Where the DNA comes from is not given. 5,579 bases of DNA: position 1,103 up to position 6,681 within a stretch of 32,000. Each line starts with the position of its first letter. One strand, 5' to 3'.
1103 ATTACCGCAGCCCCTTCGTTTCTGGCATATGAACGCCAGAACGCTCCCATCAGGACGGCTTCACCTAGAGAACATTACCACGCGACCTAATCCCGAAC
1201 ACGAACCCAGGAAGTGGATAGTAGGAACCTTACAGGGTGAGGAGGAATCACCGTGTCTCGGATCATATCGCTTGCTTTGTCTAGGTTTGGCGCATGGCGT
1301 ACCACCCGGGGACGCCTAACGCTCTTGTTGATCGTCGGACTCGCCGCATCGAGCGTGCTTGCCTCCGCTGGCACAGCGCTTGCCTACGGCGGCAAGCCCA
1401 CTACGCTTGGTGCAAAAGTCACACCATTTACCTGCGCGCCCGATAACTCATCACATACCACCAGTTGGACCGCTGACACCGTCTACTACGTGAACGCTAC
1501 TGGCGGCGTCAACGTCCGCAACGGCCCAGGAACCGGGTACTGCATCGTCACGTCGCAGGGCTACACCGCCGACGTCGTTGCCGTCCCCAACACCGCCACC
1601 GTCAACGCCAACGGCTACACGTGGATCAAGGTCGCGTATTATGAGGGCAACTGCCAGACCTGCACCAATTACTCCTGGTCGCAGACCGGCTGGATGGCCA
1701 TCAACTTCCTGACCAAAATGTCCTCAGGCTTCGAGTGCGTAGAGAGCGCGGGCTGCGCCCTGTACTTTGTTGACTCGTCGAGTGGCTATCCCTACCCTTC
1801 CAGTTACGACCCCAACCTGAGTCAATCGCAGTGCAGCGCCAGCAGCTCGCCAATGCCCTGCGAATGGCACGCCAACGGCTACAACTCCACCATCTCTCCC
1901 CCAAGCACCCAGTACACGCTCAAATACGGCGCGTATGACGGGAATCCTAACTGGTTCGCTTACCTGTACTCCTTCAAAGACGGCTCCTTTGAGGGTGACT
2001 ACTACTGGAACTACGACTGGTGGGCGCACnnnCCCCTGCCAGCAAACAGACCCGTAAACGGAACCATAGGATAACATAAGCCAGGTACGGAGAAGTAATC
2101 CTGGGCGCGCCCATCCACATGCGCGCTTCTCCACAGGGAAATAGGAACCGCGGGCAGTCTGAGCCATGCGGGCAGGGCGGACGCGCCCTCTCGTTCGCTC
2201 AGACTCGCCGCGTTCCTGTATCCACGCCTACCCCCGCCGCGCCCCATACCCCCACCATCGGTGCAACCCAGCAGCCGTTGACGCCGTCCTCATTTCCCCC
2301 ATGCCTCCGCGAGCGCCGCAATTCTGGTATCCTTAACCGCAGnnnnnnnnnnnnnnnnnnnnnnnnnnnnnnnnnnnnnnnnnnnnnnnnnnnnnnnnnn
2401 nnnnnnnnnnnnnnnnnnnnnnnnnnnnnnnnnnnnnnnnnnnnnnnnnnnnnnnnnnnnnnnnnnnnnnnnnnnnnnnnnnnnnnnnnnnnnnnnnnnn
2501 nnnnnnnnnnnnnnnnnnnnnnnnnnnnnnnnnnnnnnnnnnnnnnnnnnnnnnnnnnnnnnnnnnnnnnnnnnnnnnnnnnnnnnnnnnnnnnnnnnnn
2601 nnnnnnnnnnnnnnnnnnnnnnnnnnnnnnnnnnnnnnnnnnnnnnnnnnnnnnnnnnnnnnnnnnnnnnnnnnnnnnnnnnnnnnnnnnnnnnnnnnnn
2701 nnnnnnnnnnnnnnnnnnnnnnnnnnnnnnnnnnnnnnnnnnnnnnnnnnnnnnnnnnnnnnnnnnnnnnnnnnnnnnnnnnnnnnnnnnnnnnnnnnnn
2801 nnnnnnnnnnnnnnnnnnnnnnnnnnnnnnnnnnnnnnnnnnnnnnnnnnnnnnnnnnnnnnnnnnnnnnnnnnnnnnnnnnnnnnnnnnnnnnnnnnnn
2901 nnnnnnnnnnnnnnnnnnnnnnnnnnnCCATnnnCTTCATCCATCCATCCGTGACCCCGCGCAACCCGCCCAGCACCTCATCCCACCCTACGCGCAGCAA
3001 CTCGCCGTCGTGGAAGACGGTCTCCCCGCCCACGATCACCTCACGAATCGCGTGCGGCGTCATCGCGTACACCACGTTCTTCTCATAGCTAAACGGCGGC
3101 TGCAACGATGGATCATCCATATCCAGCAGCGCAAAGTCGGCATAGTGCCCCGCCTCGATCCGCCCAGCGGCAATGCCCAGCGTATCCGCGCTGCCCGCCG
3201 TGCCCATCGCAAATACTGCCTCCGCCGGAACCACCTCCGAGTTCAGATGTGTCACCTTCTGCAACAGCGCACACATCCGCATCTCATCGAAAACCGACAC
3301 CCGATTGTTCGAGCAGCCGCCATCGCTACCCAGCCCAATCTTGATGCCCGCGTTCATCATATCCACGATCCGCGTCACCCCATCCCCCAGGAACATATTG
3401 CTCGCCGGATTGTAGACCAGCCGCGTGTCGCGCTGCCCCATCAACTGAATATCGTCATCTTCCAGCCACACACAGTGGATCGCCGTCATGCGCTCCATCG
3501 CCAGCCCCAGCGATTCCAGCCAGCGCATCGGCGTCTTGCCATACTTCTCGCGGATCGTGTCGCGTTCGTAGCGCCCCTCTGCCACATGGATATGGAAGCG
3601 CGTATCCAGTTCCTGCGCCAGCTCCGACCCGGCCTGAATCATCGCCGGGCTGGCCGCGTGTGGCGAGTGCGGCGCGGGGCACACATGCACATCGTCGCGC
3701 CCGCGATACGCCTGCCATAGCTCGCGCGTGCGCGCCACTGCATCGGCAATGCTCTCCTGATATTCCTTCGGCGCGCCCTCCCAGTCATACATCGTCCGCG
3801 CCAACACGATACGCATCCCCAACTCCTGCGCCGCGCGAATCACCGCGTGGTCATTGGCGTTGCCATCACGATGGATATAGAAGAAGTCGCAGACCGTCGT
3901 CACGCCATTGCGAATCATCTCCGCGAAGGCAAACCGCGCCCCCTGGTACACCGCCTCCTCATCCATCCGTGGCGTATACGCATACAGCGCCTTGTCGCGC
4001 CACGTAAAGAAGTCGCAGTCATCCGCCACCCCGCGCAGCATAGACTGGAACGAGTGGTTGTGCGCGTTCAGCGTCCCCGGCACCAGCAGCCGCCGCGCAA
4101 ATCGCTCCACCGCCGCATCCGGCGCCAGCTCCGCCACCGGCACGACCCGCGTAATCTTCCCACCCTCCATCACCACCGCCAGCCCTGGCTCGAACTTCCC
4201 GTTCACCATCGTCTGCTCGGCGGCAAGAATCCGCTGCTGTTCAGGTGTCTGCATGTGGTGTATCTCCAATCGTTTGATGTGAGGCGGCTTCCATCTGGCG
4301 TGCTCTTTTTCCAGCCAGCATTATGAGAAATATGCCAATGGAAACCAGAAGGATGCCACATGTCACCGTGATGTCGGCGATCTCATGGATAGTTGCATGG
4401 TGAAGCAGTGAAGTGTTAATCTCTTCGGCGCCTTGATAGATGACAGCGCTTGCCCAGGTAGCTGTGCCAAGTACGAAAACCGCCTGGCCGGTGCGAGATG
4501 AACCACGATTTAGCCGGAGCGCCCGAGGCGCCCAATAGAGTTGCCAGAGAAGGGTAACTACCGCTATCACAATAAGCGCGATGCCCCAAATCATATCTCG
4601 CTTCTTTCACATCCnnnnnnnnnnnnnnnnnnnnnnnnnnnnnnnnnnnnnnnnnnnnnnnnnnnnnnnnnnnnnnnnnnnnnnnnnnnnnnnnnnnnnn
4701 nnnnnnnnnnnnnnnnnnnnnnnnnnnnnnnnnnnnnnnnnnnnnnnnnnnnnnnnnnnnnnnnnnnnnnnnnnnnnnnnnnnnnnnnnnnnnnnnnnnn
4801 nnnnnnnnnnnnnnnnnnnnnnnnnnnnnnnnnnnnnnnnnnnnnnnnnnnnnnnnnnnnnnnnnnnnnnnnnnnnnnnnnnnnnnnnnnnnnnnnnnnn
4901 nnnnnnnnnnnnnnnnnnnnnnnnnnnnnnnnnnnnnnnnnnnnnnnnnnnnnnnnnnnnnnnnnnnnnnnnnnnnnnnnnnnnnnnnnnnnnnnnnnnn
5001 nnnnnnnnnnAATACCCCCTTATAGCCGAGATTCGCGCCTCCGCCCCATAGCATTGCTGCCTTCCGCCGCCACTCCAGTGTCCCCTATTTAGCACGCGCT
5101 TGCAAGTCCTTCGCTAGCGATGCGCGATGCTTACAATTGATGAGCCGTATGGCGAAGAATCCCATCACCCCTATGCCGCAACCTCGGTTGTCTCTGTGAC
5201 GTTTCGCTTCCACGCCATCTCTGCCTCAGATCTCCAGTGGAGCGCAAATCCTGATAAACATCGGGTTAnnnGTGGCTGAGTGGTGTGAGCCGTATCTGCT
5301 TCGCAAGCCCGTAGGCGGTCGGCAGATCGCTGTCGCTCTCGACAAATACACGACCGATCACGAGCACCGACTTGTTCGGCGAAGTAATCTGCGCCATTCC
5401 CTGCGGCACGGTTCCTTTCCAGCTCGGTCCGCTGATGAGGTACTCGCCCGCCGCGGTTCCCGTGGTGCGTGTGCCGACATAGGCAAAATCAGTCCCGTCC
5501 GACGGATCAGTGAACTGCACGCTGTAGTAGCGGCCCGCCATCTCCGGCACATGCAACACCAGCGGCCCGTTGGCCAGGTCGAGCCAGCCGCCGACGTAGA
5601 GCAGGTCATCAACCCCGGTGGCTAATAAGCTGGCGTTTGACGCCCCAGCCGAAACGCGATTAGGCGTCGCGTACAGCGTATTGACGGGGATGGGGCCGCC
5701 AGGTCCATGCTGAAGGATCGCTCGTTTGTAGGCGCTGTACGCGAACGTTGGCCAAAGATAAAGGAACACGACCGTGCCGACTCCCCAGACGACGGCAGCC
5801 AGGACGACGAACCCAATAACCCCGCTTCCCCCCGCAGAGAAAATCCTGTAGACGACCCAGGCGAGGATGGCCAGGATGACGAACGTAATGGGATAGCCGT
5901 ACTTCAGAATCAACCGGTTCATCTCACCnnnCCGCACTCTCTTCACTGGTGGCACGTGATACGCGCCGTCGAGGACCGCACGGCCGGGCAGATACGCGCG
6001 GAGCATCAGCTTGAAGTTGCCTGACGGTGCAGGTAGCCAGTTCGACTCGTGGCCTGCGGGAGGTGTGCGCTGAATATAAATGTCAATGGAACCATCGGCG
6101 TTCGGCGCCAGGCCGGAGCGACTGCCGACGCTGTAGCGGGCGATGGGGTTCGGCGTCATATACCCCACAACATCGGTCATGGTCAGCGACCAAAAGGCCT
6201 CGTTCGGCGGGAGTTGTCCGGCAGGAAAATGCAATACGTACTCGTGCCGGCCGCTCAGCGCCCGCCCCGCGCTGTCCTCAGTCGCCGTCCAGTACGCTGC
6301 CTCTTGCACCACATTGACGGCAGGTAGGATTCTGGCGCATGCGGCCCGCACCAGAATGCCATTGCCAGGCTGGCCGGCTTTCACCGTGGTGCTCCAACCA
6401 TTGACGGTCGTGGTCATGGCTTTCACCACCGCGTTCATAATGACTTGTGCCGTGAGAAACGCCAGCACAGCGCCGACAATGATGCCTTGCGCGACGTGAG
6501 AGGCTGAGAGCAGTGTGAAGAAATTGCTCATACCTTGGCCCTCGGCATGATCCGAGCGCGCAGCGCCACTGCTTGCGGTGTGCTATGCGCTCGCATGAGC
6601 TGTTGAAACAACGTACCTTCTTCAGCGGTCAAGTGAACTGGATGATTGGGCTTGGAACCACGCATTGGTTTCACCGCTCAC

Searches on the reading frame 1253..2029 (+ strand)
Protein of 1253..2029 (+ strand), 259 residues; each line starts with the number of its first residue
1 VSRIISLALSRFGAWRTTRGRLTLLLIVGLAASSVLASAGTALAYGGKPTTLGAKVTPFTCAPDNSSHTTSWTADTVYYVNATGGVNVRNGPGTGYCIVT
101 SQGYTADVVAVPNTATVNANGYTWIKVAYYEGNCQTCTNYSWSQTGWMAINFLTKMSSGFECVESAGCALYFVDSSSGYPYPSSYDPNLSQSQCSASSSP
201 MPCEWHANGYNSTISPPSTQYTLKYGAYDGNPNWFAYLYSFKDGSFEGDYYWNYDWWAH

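Call 42: find_encoding_contigs(protein=window:1253-2029:+, flank=10000, max_places=2)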
Protein window:1253-2029:+ (259 aa): 1 contig read that carries it; 1 place shown.
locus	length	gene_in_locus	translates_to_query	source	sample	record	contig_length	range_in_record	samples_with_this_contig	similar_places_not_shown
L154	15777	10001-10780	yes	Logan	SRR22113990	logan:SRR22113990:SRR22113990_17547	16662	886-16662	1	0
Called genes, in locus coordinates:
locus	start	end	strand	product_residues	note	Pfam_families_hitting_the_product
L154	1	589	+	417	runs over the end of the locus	PF00140:Sigma70_r1_2, PF04542:Sigma70_r2, PF04539:Sigma70_r3, PF04545:Sigma70_r4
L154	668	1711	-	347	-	PF05496:RuvB_N, PF00004:AAA, PF07728:AAA_5, PF17864:AAA_lid_4, PF05491:WHD_RuvB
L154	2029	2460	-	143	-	-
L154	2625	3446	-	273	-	PF01061:ABC2_membrane, PF12698:ABC2_membrane_3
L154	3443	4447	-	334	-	PF00005:ABC_tran, PF13304:AAA_21 (faint), PF13732:DrrA1-3_C (weak)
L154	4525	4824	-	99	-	-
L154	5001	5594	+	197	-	PF13463:HTH_27 (weak)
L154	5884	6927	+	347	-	PF01118:Semialdhyde_dh, PF22698:Semialdhyde_dhC_1, PF02774:Semialdhyde_dhC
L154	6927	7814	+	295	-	PF00696:AA_kinase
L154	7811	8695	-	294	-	PF04909:Amidohydro_2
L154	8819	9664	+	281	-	PF13489:Methyltransf_23, PF13649:Methyltransf_25, PF13847:Methyltransf_31, PF08241:Methyltransf_11, PF08242:Methyltransf_12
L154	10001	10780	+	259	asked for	-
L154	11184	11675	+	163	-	-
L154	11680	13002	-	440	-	PF01979:Amidohydro_1, PF07969:Amidohydro_3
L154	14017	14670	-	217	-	PF06863:DUF1254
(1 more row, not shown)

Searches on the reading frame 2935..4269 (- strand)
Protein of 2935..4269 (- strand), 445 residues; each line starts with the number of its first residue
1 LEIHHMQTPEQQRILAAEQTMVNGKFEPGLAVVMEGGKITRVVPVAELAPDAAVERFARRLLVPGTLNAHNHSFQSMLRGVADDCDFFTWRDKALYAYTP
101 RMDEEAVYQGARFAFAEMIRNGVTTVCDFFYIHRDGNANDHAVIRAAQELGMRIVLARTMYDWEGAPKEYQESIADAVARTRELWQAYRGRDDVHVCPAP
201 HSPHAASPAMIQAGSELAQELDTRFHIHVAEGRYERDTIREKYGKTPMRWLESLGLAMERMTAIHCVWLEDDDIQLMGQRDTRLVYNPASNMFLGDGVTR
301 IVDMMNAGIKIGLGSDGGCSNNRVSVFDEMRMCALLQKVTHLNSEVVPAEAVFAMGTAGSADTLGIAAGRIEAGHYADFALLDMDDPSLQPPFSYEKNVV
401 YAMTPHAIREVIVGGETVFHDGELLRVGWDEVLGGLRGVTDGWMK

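Call 10: search_protein_families(library=pfam, proteins=[window:2935-4269:-])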
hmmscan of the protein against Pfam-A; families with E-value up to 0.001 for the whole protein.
window:2935-4269:- (445 aa): 2 families
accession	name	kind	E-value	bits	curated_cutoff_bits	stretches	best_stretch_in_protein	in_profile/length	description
PF01979.26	Amidohydro_1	-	5.4e-59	200.6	25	1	62-418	2-345/345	Amidohydrolase family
PF07969.17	Amidohydro_3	-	9.4e-16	58.8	29.7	1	96-419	150-472/472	Amidohydrolase family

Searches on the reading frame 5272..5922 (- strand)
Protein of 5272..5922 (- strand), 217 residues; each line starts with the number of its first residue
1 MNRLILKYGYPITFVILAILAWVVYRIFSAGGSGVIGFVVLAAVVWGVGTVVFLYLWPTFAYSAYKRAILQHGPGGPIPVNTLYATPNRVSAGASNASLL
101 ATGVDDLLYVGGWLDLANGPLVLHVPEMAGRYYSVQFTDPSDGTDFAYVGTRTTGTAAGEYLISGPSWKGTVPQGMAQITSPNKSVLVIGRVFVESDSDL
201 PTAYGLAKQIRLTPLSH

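Call 10: search_protein_families(library=pfam, proteins=[window:5272-5922:-])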
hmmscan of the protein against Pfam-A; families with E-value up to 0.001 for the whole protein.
window:5272-5922:- (217 aa): 1 family
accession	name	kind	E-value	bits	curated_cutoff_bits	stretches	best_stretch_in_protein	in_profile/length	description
PF06863.17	DUF1254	-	3.6e-35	121.5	22.2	1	81-214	2-133/133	Protein of unknown function (DUF1254)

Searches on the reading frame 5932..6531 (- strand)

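Call 10: search_protein_families(library=pfam, proteins=[window:5932-6531:-])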
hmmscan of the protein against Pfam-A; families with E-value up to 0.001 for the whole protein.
window:5932-6531:- (200 aa): 1 family
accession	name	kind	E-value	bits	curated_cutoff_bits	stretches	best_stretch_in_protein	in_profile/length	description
PF06742.16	DUF1214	-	3.1e-35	121.5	25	1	77-182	1-110/112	Protein of unknown function (DUF1214)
